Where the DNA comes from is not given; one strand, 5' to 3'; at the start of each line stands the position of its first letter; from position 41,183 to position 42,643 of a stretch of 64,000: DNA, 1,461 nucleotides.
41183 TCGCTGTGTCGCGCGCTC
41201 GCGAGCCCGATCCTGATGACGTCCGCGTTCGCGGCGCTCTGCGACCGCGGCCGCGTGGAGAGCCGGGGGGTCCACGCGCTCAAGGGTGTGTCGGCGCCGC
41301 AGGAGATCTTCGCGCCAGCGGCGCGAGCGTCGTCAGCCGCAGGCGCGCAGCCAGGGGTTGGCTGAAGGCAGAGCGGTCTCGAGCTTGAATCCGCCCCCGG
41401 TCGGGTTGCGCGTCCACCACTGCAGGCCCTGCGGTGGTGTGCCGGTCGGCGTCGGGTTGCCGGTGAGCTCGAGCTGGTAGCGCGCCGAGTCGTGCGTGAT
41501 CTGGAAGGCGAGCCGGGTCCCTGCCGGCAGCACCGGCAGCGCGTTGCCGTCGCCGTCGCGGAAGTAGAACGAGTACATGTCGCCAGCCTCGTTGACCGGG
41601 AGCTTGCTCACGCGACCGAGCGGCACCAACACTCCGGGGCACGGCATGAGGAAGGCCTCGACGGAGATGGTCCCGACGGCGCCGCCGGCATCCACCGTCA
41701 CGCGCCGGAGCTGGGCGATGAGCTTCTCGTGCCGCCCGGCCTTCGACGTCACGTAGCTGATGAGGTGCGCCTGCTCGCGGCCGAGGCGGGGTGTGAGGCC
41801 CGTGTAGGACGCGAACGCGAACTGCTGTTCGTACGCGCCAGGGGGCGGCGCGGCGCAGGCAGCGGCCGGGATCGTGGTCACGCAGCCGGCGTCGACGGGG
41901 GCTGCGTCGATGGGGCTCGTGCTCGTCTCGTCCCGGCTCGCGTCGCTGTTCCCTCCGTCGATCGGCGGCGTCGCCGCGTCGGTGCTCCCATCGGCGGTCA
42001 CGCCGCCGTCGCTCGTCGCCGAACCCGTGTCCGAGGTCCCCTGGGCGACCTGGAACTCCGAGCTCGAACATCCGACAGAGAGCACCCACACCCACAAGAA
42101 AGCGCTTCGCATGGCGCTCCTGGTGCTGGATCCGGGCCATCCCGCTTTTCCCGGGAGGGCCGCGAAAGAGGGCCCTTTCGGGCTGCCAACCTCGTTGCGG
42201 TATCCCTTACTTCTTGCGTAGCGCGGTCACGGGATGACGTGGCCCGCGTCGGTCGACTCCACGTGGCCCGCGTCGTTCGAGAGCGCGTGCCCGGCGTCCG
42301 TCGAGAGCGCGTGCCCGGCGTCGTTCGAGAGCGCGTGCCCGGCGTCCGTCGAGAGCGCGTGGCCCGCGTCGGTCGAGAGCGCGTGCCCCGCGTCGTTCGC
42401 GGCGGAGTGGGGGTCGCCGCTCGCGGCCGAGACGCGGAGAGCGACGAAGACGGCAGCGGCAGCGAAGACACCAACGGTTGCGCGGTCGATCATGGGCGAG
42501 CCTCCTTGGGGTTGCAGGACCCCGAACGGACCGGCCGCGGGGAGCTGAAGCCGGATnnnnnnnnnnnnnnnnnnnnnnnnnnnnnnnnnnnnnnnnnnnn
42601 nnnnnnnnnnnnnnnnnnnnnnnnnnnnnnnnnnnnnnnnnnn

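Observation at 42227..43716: ECF sigma - 4-TM partner - secreted His-octapeptide-repeat peptide: possible novel envelope (metal?) sensing module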

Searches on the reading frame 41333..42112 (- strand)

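Call 4: search_protein_families(library=pfam, proteins=[window:41333-42112:-], max_evalue=1)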
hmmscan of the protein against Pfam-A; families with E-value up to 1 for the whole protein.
window:41333-42112:- (259 aa): 0 families

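Call 5: search_protein_families(library=ncbifam, proteins=[window:41333-42112:-], max_evalue=1)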
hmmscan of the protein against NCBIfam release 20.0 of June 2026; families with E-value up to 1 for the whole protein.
window:41333-42112:- (259 aa): 1 family
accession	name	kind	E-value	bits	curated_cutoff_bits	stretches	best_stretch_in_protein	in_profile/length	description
NF037948.1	signal_int_SinM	equivalog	0.0034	16.8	250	1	1-80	1-76/387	signal integration modulator SinM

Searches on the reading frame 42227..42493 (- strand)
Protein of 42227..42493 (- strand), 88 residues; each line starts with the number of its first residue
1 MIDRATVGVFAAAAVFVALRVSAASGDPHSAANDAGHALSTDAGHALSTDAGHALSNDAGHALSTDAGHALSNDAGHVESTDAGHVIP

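Call 4: search_protein_families(library=pfam, proteins=[window:42227-42493:-], max_evalue=1)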
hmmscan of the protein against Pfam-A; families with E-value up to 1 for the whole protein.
window:42227-42493:- (88 aa): 3 families
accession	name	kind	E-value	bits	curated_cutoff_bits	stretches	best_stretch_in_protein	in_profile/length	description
PF22337.1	Phage_fiber_rpt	-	0.0014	18.7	27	0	48-68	7-27/34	Phage tail fiber repeats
PF20080.4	ALTTAQ_rpt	-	0.03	14.4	26.4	1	38-65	11-38/38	ALTTAQ repeat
PF23710.1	DUF7155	-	0.82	10.3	27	0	4-49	5-52/90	Family of unknown function (DUF7155)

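Call 5: search_protein_families(library=ncbifam, proteins=[window:42227-42493:-], max_evalue=1)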
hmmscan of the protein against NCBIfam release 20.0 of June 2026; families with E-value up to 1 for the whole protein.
window:42227-42493:- (88 aa): 2 families
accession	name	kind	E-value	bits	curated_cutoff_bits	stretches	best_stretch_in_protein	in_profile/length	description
NF045523.1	MXAN_5453_fam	exception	0.0094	14.5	500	1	13-85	398-476/544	MXAN_5453 family MXYO-CTERM-anchored protein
NF052429.1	LpqS_Mycobact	equivalog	0.84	9.9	35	0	9-65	6-62/126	putative copper homeostasis (lipo)protein LpqS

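Call 8: find_homologous_proteins(query=window:42230-42493:-, max_evalue=0.01)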
Query window:42230-42493:-: 3819 candidates shared short words with the query, none scored E <= 0.01.

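Call 26: list_cluster_members(proteins=[window:42230-42493:-, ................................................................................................])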
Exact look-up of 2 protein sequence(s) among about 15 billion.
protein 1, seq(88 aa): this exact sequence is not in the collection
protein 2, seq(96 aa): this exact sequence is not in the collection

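Call 54: predict_structure(protein=window:42230-42493:-)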
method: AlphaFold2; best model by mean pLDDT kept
length: 88 residues; sequences in the alignment: 1
mean_pLDDT: 71.5   pTM: 0.36
mean pLDDT of the five models: 71.5, 71.4, 67.9, 56.0, 49.1
residues with pLDDT >= 90: 0; 70-90: 52; 50-70: 33; < 50: 3
segments of 3 or more residues with pLDDT < 50: none
pLDDT, mean of each block of 10 residues (from residue 1): 62 69 60 79 82 84 83 65 55
secondary structure, 60 per line:
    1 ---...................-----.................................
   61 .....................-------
elements in order: H4-22 H28-81

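Call 64: search_solved_structures(query=window:42230-42493:-, max_evalue=10)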
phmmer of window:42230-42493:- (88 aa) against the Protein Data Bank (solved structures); distinct sequences matched with E-value up to 10: 1.
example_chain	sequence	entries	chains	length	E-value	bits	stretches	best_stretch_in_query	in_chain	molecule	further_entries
9cuy_c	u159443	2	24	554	0.17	15.5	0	31-63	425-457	Short tail fiber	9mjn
